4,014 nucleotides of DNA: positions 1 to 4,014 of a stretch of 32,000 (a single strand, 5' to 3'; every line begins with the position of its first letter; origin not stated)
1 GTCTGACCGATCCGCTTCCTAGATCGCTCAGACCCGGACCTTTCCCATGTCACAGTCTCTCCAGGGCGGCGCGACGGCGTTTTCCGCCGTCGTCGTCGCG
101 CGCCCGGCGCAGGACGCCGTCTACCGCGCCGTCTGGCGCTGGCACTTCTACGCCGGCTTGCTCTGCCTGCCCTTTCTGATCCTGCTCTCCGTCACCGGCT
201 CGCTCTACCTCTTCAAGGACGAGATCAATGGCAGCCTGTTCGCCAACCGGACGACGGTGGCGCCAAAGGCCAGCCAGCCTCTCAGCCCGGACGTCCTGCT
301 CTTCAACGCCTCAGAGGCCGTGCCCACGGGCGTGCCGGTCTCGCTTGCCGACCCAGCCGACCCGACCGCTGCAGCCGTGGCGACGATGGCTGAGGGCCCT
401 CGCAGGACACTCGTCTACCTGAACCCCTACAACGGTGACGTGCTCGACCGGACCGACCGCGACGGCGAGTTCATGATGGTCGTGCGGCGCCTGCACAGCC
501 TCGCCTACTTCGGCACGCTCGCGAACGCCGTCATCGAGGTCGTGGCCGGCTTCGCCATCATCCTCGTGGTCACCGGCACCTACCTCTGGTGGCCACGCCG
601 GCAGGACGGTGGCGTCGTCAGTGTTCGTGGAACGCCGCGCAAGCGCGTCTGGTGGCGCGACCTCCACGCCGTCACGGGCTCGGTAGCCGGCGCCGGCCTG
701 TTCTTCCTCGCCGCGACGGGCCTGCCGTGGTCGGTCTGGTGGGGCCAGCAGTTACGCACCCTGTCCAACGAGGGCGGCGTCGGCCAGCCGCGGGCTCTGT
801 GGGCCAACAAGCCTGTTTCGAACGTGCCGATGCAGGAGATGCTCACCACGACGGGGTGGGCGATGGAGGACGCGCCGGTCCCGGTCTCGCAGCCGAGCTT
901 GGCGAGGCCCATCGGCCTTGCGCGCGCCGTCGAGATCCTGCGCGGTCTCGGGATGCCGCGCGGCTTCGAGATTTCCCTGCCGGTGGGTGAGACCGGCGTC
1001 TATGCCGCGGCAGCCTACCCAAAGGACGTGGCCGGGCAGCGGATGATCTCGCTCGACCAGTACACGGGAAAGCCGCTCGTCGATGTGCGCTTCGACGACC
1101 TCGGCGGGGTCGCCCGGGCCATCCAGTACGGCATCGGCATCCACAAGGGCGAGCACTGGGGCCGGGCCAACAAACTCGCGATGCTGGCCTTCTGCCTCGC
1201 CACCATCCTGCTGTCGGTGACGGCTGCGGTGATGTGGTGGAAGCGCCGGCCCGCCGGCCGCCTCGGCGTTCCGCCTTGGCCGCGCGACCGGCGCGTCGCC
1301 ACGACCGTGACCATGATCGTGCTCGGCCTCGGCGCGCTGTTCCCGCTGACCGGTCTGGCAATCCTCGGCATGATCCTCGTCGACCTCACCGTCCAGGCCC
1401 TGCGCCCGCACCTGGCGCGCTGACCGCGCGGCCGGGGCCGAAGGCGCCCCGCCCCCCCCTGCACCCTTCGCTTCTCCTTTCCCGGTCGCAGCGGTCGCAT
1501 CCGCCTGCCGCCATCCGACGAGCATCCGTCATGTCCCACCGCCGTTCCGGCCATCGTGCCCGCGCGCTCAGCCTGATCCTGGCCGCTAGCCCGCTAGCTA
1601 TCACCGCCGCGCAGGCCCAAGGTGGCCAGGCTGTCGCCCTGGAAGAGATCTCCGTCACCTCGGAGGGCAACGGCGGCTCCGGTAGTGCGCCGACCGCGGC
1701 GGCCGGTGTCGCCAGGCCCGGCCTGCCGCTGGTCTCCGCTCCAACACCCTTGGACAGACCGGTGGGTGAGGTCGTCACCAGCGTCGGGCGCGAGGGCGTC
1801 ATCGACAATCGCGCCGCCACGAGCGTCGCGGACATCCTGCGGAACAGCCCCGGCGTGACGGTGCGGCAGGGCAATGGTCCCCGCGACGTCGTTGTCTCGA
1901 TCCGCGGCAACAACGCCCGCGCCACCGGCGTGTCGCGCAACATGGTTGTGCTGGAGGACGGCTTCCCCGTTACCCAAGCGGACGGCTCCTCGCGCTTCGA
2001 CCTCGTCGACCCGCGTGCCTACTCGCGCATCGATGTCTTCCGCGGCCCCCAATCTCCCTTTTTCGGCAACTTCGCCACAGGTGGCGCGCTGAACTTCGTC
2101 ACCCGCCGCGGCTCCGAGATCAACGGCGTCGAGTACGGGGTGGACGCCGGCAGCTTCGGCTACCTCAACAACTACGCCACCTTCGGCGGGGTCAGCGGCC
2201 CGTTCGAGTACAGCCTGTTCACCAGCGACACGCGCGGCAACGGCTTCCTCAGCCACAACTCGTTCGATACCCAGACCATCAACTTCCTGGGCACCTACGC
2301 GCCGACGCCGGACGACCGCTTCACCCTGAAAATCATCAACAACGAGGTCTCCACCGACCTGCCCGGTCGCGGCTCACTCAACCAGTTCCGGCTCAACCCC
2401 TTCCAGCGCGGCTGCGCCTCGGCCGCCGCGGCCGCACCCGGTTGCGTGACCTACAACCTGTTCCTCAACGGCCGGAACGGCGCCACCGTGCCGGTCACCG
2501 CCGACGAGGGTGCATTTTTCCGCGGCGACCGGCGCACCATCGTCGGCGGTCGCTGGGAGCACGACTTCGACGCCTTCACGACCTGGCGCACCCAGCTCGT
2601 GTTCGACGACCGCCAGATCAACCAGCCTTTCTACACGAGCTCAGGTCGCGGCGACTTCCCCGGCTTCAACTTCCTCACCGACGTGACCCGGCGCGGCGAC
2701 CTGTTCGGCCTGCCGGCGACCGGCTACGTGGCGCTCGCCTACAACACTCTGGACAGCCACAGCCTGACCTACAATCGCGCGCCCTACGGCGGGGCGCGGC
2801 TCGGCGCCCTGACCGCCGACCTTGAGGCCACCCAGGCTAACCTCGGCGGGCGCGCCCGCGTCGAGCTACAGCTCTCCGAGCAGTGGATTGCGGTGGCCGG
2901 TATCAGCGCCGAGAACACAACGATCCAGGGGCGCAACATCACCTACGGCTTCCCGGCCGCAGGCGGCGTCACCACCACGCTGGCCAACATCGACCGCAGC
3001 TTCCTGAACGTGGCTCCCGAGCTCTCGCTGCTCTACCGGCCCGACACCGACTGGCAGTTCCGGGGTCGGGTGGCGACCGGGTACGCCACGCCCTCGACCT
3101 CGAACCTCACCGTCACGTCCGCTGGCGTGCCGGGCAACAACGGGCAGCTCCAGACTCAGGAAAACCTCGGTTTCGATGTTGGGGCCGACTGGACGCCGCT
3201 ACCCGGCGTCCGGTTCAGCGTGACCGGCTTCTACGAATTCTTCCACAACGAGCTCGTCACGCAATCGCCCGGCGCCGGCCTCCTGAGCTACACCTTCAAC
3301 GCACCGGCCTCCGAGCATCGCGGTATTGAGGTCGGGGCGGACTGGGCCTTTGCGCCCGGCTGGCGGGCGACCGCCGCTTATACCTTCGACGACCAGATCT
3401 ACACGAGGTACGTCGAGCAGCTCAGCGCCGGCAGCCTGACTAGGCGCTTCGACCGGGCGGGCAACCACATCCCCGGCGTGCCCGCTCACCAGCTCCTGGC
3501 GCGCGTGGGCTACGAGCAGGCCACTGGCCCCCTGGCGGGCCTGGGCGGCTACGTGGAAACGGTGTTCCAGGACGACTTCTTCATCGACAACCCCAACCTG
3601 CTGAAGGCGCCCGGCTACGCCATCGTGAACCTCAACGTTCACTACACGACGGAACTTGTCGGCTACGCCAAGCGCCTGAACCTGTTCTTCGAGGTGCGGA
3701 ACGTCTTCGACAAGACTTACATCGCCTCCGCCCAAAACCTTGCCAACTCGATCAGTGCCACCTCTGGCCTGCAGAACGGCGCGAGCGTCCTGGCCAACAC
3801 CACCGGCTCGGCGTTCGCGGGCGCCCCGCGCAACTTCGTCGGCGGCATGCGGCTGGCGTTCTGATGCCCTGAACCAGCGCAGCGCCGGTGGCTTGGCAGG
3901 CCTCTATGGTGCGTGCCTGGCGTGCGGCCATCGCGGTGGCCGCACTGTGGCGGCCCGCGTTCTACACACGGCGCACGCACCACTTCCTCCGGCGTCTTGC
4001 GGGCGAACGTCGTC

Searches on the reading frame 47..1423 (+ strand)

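Call 25: search_protein_families(library=pfam, proteins=[window:47-1423:+], max_evalue=0.001)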
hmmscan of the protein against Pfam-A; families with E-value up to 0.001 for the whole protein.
window:47-1423:+ (458 aa): 1 family
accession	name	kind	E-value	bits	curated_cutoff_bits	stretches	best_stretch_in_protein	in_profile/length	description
PF03929.21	PepSY_TM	-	2.6e-62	211.7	28.8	1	30-400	1-295/295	PepSY-associated TM region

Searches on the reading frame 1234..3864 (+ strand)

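Call 25: search_protein_families(library=pfam, proteins=[window:1234-3864:+], max_evalue=0.001)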
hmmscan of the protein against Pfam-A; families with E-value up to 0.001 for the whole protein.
window:1234-3864:+ (876 aa): 2 families
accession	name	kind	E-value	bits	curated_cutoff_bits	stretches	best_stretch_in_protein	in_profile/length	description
PF00593.30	TonB_dep_Rec_b-barrel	-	2.2e-34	120.5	27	1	414-824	42-436/436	TonB dependent receptor-like, beta-barrel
PF07715.20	Plug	-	2.2e-16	60.7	23.9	1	181-285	9-107/107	TonB-dependent Receptor Plug Domain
